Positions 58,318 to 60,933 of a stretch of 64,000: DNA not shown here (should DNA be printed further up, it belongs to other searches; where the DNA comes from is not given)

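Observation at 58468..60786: A response-regulator receiver domain is fused to the beta/gamma diaphorase subunit of a [NiFe] hydrogenase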

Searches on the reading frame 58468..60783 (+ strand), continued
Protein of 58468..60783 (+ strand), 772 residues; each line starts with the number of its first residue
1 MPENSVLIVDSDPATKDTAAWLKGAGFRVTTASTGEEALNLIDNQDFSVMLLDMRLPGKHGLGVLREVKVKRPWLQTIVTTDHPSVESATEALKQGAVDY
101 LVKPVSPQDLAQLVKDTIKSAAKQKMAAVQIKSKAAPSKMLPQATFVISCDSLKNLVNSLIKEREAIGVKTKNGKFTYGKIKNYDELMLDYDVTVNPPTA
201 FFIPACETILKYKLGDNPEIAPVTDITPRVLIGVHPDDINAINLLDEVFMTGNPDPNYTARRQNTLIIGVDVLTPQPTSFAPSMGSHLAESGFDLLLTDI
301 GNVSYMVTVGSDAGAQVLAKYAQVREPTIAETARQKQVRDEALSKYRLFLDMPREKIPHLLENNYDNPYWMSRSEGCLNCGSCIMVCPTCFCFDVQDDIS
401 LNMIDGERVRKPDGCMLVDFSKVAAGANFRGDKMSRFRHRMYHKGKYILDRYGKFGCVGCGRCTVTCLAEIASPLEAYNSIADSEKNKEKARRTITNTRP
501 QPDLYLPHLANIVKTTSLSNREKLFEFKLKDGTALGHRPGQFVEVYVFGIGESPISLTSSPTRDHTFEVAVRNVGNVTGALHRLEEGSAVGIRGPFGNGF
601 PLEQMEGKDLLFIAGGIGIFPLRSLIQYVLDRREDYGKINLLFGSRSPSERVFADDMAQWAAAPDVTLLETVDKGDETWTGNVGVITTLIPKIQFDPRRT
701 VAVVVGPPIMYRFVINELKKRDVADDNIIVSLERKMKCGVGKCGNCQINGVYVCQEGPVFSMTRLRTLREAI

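Call 27: search_protein_families(library=pfam, proteins=[P0132, P0134, P0139, P0148, P0165, P0205, P0231, P0137, P0145, P0264], max_evalue=0.001)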
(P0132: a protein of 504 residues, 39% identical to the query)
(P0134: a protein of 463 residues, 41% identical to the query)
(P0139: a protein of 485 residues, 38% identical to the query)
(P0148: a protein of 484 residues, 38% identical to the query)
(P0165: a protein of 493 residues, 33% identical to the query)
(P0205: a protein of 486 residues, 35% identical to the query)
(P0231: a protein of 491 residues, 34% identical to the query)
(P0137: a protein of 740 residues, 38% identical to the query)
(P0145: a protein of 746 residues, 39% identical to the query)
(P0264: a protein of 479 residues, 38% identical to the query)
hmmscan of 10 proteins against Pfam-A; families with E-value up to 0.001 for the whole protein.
P0132 (504 aa): 5 families
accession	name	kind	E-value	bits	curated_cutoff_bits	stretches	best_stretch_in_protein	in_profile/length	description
PF17179.9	Fer4_22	-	4.2e-32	111.3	27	1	393-487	1-94/95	4Fe-4S dicluster domain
PF00072.30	Response_reg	-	3.2e-30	105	30.2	1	18-127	1-110/111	Response regulator receiver domain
PF12838.12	Fer4_7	-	6e-06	27.1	27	0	473-484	37-48/52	4Fe-4S dicluster domain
PF13237.11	Fer4_10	-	3.4e-05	24.1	25.5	0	390-428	5-39/53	4Fe-4S dicluster domain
PF12797.12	Fer4_2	-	3.9e-05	23.8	24.5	0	391-406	7-22/22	4Fe-4S binding domain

P0134 (463 aa): 6 families
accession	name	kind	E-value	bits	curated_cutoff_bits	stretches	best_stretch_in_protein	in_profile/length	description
PF17179.9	Fer4_22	-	7e-31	107.4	27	1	355-450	1-95/95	4Fe-4S dicluster domain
PF00072.30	Response_reg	-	1.7e-15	57.6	30.2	1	7-116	2-111/111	Response regulator receiver domain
PF12838.12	Fer4_7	-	3.2e-06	27.9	27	0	353-368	35-50/52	4Fe-4S dicluster domain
PF13187.11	Fer4_9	-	5.4e-06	26.8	27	0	351-368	34-49/52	4Fe-4S dicluster domain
PF13534.11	Fer4_17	-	8.6e-05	23.5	22.2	0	350-368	40-58/61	4Fe-4S dicluster domain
PF00037.32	Fer4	-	0.00069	19.8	21.1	0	354-368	6-20/24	4Fe-4S binding domain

P0139 (485 aa): 14 families
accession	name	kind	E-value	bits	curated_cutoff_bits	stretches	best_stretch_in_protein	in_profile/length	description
PF17179.9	Fer4_22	-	3.3e-33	114.9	27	1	363-458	1-95/95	4Fe-4S dicluster domain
PF00072.30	Response_reg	-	1.6e-31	109.2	30.2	1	7-116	1-110/111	Response regulator receiver domain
PF12838.12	Fer4_7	-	1e-08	36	27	0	440-458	34-52/52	4Fe-4S dicluster domain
PF13534.11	Fer4_17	-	1.5e-08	35.5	22.2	0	419-458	21-60/61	4Fe-4S dicluster domain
PF13237.11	Fer4_10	-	3.5e-08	33.7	25.5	1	443-462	8-30/53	4Fe-4S dicluster domain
PF13187.11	Fer4_9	-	1e-07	32.3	27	0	444-459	2-17/52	4Fe-4S dicluster domain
PF13183.11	Fer4_8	-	5.2e-07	30.5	27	1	361-458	2-68/68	4Fe-4S dicluster domain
PF13746.11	Fer4_18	-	1e-06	29.3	27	0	423-464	40-81/114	4Fe-4S dicluster domain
PF00037.32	Fer4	-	2.3e-06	27.6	21.1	0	361-376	5-20/24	4Fe-4S binding domain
PF12797.12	Fer4_2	-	7.9e-06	26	24.5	0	361-376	7-22/22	4Fe-4S binding domain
PF13484.11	Fer4_16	-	1e-05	26.6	30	0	444-458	2-16/66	4Fe-4S double cluster binding domain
PF14697.11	Fer4_21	-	1.1e-05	25.9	35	0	355-380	32-57/59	4Fe-4S dicluster domain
PF25160.1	LdpA_Fe-S-bd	-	2.2e-05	24.6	27.6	0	443-458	27-42/49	LdpA Fe-S cluster-binding domain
PF12837.12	Fer4_6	-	0.0003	21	25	0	444-457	9-22/24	4Fe-4S binding domain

P0148 (484 aa): 7 families
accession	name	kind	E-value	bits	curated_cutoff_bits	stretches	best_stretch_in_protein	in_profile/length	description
PF00072.30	Response_reg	-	1.1e-30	106.5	30.2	1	7-116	1-110/111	Response regulator receiver domain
PF17179.9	Fer4_22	-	1.5e-29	103.1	27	1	355-450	1-95/95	4Fe-4S dicluster domain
PF13187.11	Fer4_9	-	3e-05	24.4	27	0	436-455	2-21/52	4Fe-4S dicluster domain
PF12838.12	Fer4_7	-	6.3e-05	23.8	27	0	435-449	37-51/52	4Fe-4S dicluster domain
PF13534.11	Fer4_17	-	0.00016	22.6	22.2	0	345-367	35-57/61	4Fe-4S dicluster domain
PF13237.11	Fer4_10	-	0.00017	21.9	25.5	0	352-375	5-22/53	4Fe-4S dicluster domain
PF13183.11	Fer4_8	-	0.00081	20.3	27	0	353-450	2-68/68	4Fe-4S dicluster domain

P0165 (493 aa): 13 families
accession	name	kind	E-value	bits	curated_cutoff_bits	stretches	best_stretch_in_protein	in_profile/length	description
PF17179.9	Fer4_22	-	1.2e-32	113.1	27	1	372-467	1-95/95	4Fe-4S dicluster domain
PF00072.30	Response_reg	-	4.4e-29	101.3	30.2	1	17-126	1-110/111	Response regulator receiver domain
PF13183.11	Fer4_8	-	1.5e-06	29.1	27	1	370-467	2-68/68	4Fe-4S dicluster domain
PF12838.12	Fer4_7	-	2.2e-06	28.5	27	0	441-467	31-52/52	4Fe-4S dicluster domain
PF13187.11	Fer4_9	-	2.4e-06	27.9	27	0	452-466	1-15/52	4Fe-4S dicluster domain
PF12797.12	Fer4_2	-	4.4e-06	26.8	24.5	1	370-385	7-22/22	4Fe-4S binding domain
PF13534.11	Fer4_17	-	1.2e-05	26.2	22.2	0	362-384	34-57/61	4Fe-4S dicluster domain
PF13237.11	Fer4_10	-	1.9e-05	24.9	25.5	0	370-404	6-36/53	4Fe-4S dicluster domain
PF00037.32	Fer4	-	2.2e-05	24.5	21.1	0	371-385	6-20/24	4Fe-4S binding domain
PF14697.11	Fer4_21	-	7.6e-05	23.2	35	0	362-388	30-56/59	4Fe-4S dicluster domain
PF12837.12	Fer4_6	-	0.00064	20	25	0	451-466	7-22/24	4Fe-4S binding domain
PF23198.2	PDE8A_N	-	0.00066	20.1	29.6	0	12-102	8-101/147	PDE8A-like, N-terminal domain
PF25160.1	LdpA_Fe-S-bd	-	0.00072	19.7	27.6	0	450-464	25-39/49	LdpA Fe-S cluster-binding domain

P0205 (486 aa): 11 families
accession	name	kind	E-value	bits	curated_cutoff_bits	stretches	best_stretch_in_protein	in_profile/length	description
PF17179.9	Fer4_22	-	1.9e-33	115.6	27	1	366-460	2-95/95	4Fe-4S dicluster domain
PF00072.30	Response_reg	-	1e-26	93.7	30.2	1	14-123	1-110/111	Response regulator receiver domain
PF00037.32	Fer4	-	6.3e-07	29.4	21.1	1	445-459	7-21/24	4Fe-4S binding domain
PF13183.11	Fer4_8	-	2.5e-06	28.4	27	1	364-460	3-68/68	4Fe-4S dicluster domain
PF13534.11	Fer4_17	-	7.2e-06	26.9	22.2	0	430-460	30-60/61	4Fe-4S dicluster domain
PF12838.12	Fer4_7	-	1.8e-05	25.5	27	1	440-460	32-52/52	4Fe-4S dicluster domain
PF13187.11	Fer4_9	-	2.7e-05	24.5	27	1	403-459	7-50/52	4Fe-4S dicluster domain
PF12797.12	Fer4_2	-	3.3e-05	24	24.5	0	364-378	8-22/22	4Fe-4S binding domain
PF13237.11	Fer4_10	-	3.6e-05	24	25.5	0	445-458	8-21/53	4Fe-4S dicluster domain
PF13746.11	Fer4_18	-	0.00013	22.6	27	0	423-466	38-81/114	4Fe-4S dicluster domain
PF12837.12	Fer4_6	-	0.00054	20.2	25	0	444-459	7-22/24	4Fe-4S binding domain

P0231 (491 aa): 6 families
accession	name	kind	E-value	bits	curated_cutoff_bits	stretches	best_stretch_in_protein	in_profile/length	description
PF00072.30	Response_reg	-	1.7e-29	102.7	30.2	1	7-115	1-109/111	Response regulator receiver domain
PF17179.9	Fer4_22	-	1.5e-28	99.9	27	1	380-476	2-94/95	4Fe-4S dicluster domain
PF13183.11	Fer4_8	-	2.4e-06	28.4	27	1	377-474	2-65/68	4Fe-4S dicluster domain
PF13187.11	Fer4_9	-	5.4e-05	23.6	27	0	370-392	34-49/52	4Fe-4S dicluster domain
PF13746.11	Fer4_18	-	8e-05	23.3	27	0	441-481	39-79/114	4Fe-4S dicluster domain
PF13237.11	Fer4_10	-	0.00039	20.7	25.5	1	377-473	6-52/53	4Fe-4S dicluster domain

P0137 (740 aa): 5 families
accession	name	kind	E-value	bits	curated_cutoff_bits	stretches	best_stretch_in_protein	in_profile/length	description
PF17179.9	Fer4_22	-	6.4e-30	104.3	27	1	630-724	1-94/95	4Fe-4S dicluster domain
PF00072.30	Response_reg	-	4.9e-28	97.9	30.2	1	11-120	1-110/111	Response regulator receiver domain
PF02518.31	HATPase_c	-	6.7e-26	91.3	26.4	1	259-368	3-110/111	Histidine kinase-, DNA gyrase B-, and HSP90-like ATPase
PF12838.12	Fer4_7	-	7e-06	26.9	27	0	711-724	2-15/52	4Fe-4S dicluster domain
PF13183.11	Fer4_8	-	3.2e-05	24.8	27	0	613-643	46-66/68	4Fe-4S dicluster domain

P0145 (746 aa): 6 families
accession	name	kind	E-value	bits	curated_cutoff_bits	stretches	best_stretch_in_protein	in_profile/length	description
PF17179.9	Fer4_22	-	2.8e-31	108.7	27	1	636-731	1-95/95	4Fe-4S dicluster domain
PF00072.30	Response_reg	-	2.6e-30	105.3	30.2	1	7-116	1-110/111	Response regulator receiver domain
PF02518.31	HATPase_c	-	2e-29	102.7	26.4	1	270-377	4-109/111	Histidine kinase-, DNA gyrase B-, and HSP90-like ATPase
PF00512.31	HisKA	-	5.6e-12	46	26.9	1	156-220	2-65/66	His Kinase A (phospho-acceptor) domain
PF13581.12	HATPase_c_2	-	1e-05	25.9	27.4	0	279-353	39-110/127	Histidine kinase-like ATPase domain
PF13187.11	Fer4_9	-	0.00016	22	27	0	629-649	34-49/52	4Fe-4S dicluster domain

P0264 (479 aa): 2 families
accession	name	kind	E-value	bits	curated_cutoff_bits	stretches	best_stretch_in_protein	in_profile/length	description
PF13549.11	ATP-grasp_5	-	7.1e-49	166.6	27.6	1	2-125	97-220/221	ATP-grasp domain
PF17179.9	Fer4_22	-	8.1e-24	84.7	27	1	370-465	2-95/95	4Fe-4S dicluster domain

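Call 29: find_encoding_contigs(protein=P0145, flank=8000, max_places=2)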
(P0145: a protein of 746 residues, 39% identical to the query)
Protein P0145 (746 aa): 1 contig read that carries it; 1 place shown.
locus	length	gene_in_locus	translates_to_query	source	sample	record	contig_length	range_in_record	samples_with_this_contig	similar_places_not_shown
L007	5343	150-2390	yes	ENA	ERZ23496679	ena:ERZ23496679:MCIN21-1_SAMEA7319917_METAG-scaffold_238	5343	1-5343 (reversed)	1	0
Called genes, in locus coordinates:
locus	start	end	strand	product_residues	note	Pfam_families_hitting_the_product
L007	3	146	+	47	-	?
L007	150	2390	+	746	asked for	PF00072:Response_reg, PF00512:HisKA, PF13581:HATPase_c_2 (faint), PF02518:HATPase_c, PF17179:Fer4_22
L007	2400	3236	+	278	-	PF00970:FAD_binding_6 (weak), PF00175:NAD_binding_1, PF10418:DHODB_Fe-S_bind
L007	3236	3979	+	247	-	PF01058:Oxidored_q6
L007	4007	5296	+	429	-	PF00374:NiFeSe_Hases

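Call 30: find_encoding_contigs(protein=P0132, flank=8000, max_places=2)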
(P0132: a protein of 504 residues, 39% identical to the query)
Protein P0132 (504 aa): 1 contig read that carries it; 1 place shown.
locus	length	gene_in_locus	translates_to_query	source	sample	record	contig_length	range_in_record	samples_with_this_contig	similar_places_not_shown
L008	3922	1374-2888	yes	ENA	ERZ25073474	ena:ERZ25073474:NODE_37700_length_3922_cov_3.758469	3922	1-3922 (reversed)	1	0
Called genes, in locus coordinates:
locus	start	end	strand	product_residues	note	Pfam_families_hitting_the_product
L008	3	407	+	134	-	?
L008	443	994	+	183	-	PF00111:Fer2, PF13510:Fer2_4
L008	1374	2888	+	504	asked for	PF00072:Response_reg, PF12838:Fer4_7 (faint), PF17179:Fer4_22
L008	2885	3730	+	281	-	PF00175:NAD_binding_1, PF10418:DHODB_Fe-S_bind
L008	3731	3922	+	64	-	?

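Call 32: find_related_loci(query=window:58468-60783:+, collection=genome_contigs, flank=8000)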
Query window:58468-60783:+ (772 aa) in genome_contigs; peptide patterns used: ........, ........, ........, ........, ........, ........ (x = any residue, [..] = any of these).
47 stretches matched a pattern; 4 encode a relative of the query (tblastn E <= 1e-3); 4 distinct loci.
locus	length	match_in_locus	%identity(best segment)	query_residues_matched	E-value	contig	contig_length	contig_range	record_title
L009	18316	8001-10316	87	1-772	0e+0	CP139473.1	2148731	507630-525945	MAG: Dehalogenimonas sp. isolate XYDCF chromosome, complete genome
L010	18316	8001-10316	85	1-772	0e+0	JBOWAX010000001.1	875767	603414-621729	MAG: Dehalogenimonas sp. isolate TCA1 NODE_3_length_875767_cov_129.190603, whole genome shotgun sequence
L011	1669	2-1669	87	184-739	0e+0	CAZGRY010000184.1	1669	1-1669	MAG TPA_asm: uncultured Dehalogenimonas sp. isolate SRP272421_co1_53 genome assembly, contig: NODE_306255_length_1669_co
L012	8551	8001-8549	80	1-183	1e-90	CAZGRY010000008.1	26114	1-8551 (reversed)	MAG TPA_asm: uncultured Dehalogenimonas sp. isolate SRP272421_co1_53 genome assembly, contig: NODE_4483_length_26114_cov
